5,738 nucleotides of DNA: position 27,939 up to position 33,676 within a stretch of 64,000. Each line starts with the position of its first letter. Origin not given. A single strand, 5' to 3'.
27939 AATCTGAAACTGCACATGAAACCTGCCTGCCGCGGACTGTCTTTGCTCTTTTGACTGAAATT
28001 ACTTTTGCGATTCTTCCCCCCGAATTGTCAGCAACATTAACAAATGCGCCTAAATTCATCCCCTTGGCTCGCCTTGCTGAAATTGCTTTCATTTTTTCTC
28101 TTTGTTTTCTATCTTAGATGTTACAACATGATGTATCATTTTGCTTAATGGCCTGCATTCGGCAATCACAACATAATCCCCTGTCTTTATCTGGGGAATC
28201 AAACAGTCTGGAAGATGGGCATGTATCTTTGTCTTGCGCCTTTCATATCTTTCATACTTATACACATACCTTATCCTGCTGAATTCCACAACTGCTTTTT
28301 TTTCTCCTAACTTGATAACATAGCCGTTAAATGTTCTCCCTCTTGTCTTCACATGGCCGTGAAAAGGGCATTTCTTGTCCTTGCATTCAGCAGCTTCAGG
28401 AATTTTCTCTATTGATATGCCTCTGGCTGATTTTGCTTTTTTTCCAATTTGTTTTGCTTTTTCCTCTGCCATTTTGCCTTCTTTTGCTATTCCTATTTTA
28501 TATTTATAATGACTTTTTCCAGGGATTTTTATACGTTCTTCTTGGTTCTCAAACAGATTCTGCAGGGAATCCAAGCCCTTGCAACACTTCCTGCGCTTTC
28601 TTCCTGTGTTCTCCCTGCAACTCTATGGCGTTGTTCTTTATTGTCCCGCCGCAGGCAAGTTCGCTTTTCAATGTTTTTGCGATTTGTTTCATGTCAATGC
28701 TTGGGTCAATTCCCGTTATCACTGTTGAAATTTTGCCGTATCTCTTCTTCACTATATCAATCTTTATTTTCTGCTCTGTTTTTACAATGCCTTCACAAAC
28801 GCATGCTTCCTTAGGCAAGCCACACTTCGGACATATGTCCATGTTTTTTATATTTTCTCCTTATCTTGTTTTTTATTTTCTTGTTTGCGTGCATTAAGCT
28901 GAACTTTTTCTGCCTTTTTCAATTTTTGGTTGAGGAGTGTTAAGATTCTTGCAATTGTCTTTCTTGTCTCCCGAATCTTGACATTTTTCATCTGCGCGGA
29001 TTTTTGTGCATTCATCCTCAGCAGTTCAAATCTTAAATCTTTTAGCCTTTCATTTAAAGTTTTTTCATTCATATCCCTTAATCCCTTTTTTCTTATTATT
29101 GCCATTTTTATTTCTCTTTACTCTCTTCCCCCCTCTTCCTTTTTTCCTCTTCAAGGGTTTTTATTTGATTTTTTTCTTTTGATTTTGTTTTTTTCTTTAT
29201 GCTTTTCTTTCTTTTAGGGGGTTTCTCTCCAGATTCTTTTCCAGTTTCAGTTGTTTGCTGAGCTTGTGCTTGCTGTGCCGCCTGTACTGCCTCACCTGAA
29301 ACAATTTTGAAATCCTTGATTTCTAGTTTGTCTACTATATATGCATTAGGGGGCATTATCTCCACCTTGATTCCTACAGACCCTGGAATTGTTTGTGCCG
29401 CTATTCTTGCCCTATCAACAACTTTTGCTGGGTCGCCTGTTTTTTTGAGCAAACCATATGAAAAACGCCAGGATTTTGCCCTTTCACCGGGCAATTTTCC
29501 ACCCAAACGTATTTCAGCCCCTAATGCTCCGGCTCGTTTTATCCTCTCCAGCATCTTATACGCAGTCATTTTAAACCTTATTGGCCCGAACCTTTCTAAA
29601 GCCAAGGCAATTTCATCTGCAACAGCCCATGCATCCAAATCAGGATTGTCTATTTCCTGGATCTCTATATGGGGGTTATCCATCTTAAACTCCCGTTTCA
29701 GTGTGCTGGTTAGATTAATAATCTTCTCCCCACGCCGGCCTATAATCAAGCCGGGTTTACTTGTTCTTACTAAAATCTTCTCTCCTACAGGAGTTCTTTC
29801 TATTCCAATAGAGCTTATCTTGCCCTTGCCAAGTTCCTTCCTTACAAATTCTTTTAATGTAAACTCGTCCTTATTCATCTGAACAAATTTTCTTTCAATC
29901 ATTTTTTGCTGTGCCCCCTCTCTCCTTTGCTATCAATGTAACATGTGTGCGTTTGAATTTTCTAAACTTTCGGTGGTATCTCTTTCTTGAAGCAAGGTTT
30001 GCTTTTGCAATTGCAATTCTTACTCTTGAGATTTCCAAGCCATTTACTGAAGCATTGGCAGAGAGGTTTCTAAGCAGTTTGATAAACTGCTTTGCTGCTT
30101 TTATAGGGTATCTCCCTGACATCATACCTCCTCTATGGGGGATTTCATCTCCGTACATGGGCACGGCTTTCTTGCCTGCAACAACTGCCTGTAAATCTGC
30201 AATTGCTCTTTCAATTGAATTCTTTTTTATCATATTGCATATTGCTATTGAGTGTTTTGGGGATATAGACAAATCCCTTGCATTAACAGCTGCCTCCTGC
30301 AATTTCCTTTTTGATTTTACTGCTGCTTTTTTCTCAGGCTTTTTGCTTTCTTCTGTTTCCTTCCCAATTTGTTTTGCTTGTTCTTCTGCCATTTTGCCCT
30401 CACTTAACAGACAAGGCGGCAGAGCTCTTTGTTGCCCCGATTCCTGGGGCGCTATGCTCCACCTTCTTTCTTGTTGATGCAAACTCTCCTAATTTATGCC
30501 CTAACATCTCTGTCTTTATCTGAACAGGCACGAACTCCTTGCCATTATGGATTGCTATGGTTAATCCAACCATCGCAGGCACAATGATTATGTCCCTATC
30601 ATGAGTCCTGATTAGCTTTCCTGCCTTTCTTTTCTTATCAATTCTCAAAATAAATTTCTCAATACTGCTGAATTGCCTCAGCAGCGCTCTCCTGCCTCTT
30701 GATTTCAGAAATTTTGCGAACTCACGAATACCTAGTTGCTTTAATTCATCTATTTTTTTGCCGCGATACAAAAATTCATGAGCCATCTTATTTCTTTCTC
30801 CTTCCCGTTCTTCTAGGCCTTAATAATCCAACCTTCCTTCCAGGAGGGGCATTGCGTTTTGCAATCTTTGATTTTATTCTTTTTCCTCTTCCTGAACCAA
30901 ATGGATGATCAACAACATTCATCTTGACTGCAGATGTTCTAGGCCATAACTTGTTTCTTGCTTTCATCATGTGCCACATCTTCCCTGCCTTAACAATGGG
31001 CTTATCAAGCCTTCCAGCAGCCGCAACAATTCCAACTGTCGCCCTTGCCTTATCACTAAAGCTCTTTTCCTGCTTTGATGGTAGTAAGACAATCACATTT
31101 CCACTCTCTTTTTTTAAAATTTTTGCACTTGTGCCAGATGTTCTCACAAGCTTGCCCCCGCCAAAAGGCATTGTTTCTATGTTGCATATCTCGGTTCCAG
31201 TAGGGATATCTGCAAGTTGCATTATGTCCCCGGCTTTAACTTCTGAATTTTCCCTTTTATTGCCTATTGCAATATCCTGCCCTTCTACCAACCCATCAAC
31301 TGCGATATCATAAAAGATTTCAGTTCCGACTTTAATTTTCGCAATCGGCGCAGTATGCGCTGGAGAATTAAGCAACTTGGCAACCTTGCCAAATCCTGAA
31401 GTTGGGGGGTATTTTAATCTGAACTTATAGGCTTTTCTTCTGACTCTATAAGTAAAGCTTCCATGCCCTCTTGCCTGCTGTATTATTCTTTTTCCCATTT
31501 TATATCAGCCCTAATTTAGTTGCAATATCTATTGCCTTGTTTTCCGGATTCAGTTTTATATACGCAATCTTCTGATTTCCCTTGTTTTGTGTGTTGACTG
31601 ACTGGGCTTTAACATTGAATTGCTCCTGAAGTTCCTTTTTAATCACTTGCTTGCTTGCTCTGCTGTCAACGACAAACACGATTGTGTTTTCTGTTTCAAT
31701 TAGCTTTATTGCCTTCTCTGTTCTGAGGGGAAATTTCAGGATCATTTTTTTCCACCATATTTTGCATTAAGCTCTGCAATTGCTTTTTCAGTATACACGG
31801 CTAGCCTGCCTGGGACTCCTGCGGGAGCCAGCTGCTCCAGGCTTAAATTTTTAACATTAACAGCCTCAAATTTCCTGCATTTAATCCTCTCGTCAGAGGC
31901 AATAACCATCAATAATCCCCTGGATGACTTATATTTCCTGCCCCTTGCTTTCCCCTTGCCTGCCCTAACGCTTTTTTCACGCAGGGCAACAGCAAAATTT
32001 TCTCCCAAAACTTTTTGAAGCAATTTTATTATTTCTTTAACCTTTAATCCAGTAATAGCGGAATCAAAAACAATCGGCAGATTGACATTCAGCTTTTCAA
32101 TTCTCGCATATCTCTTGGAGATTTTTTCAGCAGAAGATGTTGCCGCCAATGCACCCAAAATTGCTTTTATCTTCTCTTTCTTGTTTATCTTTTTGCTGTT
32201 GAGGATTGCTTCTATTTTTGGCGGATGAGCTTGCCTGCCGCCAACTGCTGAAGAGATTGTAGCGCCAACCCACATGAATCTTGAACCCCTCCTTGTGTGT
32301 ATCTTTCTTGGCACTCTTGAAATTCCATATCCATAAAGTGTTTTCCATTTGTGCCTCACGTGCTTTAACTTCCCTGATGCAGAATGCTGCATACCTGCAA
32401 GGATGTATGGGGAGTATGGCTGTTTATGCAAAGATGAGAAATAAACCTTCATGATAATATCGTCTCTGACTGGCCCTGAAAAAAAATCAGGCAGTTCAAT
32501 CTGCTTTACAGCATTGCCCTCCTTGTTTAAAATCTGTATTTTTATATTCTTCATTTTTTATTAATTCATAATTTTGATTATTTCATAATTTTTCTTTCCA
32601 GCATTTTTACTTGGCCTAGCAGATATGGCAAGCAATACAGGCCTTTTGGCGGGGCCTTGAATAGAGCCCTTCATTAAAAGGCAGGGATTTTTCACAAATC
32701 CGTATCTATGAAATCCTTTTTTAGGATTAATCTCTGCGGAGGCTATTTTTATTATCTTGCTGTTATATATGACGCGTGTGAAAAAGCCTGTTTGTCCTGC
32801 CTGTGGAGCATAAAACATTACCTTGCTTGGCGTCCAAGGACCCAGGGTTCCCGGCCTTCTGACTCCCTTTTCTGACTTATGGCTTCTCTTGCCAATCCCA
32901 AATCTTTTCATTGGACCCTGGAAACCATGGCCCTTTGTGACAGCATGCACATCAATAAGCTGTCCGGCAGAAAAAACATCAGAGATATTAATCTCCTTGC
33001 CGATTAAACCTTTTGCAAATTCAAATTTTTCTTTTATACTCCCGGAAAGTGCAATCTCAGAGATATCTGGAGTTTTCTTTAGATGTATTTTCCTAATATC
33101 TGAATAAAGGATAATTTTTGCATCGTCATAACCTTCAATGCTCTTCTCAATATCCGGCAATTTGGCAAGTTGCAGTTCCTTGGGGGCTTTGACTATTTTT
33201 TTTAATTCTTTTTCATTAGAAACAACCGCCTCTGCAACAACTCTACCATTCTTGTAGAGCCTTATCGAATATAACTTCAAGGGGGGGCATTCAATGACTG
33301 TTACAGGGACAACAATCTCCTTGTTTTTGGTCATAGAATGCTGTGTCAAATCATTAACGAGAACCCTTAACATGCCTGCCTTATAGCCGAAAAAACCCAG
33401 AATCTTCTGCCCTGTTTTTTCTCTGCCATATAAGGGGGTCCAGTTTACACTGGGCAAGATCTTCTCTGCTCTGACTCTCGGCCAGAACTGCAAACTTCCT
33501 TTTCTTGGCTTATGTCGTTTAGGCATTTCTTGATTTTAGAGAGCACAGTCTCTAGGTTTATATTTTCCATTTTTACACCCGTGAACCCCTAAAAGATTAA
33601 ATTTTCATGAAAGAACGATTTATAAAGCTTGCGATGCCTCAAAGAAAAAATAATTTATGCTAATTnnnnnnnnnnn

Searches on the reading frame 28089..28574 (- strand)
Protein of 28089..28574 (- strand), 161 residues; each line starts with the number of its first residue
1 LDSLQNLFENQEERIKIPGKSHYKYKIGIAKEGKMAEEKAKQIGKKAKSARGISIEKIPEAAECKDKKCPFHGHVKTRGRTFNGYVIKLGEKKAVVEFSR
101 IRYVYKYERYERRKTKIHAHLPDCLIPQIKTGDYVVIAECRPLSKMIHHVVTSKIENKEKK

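Call 78: search_protein_families(library=pfam, proteins=[window:28089-28574:-], max_evalue=0.0001)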
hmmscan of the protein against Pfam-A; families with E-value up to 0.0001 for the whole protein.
window:28089-28574:- (161 aa): 1 family
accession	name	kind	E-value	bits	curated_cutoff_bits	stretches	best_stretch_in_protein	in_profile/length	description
PF00366.26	Ribosomal_S17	-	1.3e-18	67.3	25.9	1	90-152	8-67/68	Ribosomal protein S17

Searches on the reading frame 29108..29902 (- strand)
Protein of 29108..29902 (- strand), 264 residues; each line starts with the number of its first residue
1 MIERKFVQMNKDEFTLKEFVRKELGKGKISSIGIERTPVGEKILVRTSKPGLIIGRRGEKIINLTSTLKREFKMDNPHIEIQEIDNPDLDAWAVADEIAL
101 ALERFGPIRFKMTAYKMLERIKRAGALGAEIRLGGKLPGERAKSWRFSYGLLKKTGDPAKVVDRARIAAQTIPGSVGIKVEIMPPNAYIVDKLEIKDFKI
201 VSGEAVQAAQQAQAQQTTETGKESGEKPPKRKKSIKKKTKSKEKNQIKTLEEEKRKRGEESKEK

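Call 78: search_protein_families(library=pfam, proteins=[window:29108-29902:-], max_evalue=0.0001)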
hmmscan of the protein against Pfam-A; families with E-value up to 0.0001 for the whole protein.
window:29108-29902:- (264 aa): 2 families
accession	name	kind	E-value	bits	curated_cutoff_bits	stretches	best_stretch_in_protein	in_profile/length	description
PF00189.25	Ribosomal_S3_C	-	5.8e-13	49.6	34.1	1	108-182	9-83/83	Ribosomal protein S3, C-terminal domain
PF07650.23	KH_2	-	4.3e-12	46.1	22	1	16-88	2-77/78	KH domain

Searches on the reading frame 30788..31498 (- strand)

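Call 78: search_protein_families(library=pfam, proteins=[window:30788-31498:-], max_evalue=0.0001)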
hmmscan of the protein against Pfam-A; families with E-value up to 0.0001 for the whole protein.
window:30788-31498:- (236 aa): 1 family
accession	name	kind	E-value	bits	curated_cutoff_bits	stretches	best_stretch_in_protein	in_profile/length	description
PF03947.24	Ribosomal_L2_C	-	5.9e-36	123.8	33.7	1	88-210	1-118/126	Ribosomal Proteins L2, C-terminal domain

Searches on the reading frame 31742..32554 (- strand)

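Call 78: search_protein_families(library=pfam, proteins=[window:31742-32554:-], max_evalue=0.0001)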
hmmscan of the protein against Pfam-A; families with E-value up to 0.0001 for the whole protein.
window:31742-32554:- (270 aa): 1 family
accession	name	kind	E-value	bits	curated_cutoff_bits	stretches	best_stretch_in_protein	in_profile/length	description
PF00573.27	Ribosomal_L4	-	1.6e-13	51.1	25.8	1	19-264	1-189/190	Ribosomal protein L4/L1 family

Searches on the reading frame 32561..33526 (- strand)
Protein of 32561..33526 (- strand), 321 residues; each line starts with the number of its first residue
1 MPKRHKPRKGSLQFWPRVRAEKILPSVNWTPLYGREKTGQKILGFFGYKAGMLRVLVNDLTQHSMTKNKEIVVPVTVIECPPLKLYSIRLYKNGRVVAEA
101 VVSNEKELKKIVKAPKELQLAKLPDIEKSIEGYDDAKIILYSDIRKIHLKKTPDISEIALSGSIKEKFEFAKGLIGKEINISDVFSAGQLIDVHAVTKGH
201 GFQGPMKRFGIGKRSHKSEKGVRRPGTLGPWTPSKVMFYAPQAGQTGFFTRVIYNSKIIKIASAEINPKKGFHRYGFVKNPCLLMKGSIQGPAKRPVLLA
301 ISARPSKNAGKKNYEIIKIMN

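Call 79: search_protein_families(library=pfam, proteins=[window:32561-33526:-], max_evalue=0.0001)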
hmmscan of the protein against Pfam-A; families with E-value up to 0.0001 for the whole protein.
window:32561-33526:- (321 aa): 1 family
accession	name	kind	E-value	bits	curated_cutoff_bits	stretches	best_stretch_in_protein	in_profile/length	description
PF00297.29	Ribosomal_L3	-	6.9e-61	206.7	22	1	1-309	1-351/369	Ribosomal protein L3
